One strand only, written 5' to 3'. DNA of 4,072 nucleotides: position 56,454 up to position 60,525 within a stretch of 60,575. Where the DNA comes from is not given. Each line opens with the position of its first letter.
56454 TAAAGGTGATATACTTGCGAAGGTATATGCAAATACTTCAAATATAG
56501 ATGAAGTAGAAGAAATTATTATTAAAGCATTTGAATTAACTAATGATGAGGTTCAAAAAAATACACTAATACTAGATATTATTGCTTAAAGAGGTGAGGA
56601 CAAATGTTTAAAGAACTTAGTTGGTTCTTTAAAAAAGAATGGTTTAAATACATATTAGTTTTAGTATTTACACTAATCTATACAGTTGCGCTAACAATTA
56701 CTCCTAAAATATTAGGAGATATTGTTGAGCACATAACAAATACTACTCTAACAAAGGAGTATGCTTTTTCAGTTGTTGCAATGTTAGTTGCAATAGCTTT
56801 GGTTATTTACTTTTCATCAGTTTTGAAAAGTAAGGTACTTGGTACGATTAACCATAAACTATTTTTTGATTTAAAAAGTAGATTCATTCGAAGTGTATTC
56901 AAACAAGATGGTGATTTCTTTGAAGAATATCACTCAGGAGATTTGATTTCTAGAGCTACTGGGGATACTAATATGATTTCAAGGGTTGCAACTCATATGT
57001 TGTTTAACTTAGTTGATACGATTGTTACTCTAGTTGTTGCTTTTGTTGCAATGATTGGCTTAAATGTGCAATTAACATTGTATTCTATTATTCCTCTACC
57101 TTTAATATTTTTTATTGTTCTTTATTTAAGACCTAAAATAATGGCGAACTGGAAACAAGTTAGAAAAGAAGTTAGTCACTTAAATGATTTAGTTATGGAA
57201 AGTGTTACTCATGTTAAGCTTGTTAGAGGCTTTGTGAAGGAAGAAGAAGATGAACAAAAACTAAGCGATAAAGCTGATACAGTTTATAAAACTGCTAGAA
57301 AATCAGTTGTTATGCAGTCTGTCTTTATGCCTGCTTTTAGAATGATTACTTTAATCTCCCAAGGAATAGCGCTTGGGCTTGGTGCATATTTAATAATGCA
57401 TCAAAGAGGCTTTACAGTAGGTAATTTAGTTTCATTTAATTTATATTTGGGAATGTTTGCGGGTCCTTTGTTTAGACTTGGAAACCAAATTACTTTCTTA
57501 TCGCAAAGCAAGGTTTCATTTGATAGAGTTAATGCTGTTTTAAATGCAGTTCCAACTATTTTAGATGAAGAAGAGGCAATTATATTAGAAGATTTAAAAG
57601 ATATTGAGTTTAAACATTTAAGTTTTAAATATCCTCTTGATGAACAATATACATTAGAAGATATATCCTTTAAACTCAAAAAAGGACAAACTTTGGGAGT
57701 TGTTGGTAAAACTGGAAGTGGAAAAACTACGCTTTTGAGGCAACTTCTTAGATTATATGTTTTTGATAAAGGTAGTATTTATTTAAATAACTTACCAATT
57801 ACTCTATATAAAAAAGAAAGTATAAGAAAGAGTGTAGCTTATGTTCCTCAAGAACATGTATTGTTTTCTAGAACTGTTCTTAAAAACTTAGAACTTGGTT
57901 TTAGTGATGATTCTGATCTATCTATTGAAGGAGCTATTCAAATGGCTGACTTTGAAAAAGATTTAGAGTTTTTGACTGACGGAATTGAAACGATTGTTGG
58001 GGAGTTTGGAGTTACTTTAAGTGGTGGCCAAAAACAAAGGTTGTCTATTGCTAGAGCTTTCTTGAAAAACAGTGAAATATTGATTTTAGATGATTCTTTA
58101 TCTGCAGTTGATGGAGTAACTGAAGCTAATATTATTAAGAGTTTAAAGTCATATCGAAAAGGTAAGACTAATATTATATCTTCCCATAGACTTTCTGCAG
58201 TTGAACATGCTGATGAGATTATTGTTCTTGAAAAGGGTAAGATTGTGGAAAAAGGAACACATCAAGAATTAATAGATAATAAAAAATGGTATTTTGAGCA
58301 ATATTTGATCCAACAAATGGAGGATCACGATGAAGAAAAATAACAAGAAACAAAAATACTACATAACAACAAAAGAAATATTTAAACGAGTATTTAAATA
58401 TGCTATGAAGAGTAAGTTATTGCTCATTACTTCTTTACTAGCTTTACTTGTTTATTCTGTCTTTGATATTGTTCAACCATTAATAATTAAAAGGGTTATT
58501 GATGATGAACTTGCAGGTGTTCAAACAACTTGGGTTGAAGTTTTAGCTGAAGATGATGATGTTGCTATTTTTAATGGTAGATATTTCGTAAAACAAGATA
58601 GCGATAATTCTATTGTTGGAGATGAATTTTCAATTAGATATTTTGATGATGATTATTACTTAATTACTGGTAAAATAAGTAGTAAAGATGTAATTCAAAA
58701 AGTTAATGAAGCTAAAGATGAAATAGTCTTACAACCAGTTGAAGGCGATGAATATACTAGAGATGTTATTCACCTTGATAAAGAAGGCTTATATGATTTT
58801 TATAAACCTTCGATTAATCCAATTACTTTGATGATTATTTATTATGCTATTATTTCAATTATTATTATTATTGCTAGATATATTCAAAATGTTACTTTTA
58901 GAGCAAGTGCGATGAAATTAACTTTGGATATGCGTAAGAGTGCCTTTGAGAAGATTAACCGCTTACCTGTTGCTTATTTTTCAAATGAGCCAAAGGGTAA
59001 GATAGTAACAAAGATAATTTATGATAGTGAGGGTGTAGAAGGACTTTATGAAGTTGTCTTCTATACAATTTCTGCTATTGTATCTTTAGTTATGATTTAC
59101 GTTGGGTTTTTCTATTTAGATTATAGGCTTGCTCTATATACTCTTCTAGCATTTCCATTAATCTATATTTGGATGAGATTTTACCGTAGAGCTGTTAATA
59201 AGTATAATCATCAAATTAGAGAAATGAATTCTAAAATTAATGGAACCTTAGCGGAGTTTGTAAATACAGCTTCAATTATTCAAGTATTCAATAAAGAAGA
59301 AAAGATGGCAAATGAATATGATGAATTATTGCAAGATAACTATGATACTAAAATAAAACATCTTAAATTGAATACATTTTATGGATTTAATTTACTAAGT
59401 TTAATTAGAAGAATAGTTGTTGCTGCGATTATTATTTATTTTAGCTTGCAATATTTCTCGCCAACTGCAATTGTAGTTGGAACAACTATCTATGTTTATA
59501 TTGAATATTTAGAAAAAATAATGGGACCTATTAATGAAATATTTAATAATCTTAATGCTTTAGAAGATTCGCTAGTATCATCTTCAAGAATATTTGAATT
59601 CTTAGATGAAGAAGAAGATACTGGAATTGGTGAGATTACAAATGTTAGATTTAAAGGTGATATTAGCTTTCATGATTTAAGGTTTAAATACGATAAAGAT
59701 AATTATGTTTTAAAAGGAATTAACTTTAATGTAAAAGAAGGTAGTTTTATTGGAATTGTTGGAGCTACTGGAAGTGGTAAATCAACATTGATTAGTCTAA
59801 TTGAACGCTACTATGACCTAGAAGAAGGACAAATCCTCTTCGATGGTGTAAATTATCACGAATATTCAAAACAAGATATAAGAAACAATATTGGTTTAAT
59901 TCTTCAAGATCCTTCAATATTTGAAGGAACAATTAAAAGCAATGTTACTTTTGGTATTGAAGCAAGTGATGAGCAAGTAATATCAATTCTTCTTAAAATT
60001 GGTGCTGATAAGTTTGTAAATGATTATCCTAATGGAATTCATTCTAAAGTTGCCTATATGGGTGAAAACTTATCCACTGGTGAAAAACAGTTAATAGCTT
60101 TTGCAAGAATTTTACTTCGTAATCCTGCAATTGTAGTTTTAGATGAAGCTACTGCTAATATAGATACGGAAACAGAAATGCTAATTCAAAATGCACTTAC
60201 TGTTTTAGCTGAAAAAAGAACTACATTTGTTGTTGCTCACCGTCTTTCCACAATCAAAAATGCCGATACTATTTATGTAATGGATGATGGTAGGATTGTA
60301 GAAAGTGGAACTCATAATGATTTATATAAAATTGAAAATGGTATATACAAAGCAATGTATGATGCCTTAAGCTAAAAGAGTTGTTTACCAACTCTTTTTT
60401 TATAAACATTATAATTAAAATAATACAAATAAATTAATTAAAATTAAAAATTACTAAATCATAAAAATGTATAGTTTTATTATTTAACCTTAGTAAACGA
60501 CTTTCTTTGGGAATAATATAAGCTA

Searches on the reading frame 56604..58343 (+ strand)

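Call 18: search_protein_families(library=ncbifam, proteins=[window:56604-58343:+], max_evalue=1e-8)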
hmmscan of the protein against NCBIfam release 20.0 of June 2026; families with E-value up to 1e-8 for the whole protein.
window:56604-58343:+ (579 aa): 177 families (the best 25 are shown)
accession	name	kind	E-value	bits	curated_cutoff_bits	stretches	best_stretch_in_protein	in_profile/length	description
NF008055.0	PRK10789.1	equivalog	1.7e-126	423.1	845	1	1-575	3-576/590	SmdA family multidrug ABC transporter permease/ATP-binding protein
NF000474.1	tet_ABC_46_A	exception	1.5e-109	367.2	1250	1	8-573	8-571/574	tetracycline efflux ABC transporter Tet(46) subunit A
TIGR00958.1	3a01208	subfamily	1e-100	338.1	874.6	1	8-563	155-707/711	antigen peptide transporter 2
TIGR02204.1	MsbA_rel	hypoth_equivalog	1e-99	334.8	780.4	1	16-564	19-569/576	ABC transporter, permease/ATP-binding protein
TIGR02203.1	MsbA_lipidA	equivalog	1.2e-98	331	602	1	2-571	2-570/572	lipid A export permease/ATP-binding protein MsbA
TIGR01846.1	type_I_sec_HlyB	subfamily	9.8e-85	285.2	725.55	1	4-570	126-692/694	type I secretion system permease/ATPase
TIGR01193.1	bacteriocin_ABC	subfamily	1.8e-83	281.3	523.85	1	27-565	169-704/708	peptide cleavage/export ABC transporter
NF010178.0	PRK13657.1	equivalog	1.9e-83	280.9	733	1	11-572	16-572/588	glucan ABC transporter ATP-binding protein/ permease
NF052233.1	CphA_assoc_ABC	equivalog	2e-83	281.1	880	1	16-576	190-749/766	cyanophycin metabolism-associated ABC transporter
NF045513.1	HepA_fam_ABC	equivalog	2.6e-79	267.3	725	1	42-569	84-608/610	heterocyst formation ABC transporter subunit HepA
TIGR03796.1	NHLM_micro_ABC1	equivalog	1.2e-76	258.4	853.3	1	18-564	158-706/710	NHLP family bacteriocin export ABC transporter peptidase/permease/ATPase subunit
NF008381.0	PRK11176.1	equivalog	1.2e-76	258.3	867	1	36-570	51-579/582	lipid A ABC transporter ATP-binding protein/permease MsbA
NF008056.1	PRK10790.1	equivalog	1.9e-75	254.6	746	1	46-574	60-579/584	SmdB family multidrug efflux ABC transporter permease/ATP-binding protein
TIGR03375.1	type_I_sec_LssB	subfamily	6e-74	249.6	693.1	1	128-559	261-691/696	type I secretion system permease/ATPase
TIGR03797.1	NHLM_micro_ABC2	equivalog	5.4e-72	243.3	709.4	1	15-571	137-685/686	NHLP bacteriocin export ABC transporter permease/ATPase subunit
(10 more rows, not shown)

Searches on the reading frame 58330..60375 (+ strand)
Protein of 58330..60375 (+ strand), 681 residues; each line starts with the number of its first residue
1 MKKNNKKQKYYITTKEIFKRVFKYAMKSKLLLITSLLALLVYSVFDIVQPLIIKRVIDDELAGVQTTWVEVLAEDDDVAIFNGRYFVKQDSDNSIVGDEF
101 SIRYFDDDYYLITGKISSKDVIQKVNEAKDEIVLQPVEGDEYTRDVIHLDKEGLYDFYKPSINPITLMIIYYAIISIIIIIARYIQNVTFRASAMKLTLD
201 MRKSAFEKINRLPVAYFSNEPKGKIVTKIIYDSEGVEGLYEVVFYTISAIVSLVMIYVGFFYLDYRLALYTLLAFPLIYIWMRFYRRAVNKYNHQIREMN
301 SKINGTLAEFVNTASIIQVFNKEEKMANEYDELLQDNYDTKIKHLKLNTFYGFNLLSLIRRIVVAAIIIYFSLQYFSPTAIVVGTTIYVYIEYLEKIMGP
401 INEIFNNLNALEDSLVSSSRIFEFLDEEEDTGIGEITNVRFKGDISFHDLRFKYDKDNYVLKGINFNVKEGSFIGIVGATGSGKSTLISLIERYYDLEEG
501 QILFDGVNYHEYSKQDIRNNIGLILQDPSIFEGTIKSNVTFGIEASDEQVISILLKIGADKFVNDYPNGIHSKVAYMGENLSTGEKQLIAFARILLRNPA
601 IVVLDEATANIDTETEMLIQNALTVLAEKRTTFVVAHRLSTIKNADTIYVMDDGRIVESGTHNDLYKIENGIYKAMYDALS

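Call 19: search_protein_families(library=pfam, proteins=[window:58330-60375:+], max_evalue=0.001)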
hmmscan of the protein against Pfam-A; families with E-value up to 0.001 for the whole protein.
window:58330-60375:+ (681 aa): 5 families
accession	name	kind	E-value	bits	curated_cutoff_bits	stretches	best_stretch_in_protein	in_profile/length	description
PF00664.28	ABC_membrane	-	3.1e-31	109.5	28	1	164-394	39-270/274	ABC transporter transmembrane region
PF00005.33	ABC_tran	-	3.9e-28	99.2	25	1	461-609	1-137/137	ABC transporter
PF02463.25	SMC_N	-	2.2e-06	27.7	40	1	471-651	24-211/220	RecF/RecN/SMC N terminal domain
PF13304.12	AAA_21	-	8.8e-05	23.1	27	0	474-563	2-88/304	AAA domain, putative AbiEii toxin, Type IV TA system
PF07693.20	KAP_NTPase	-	0.00052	19.8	20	0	467-516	16-65/293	KAP family P-loop domain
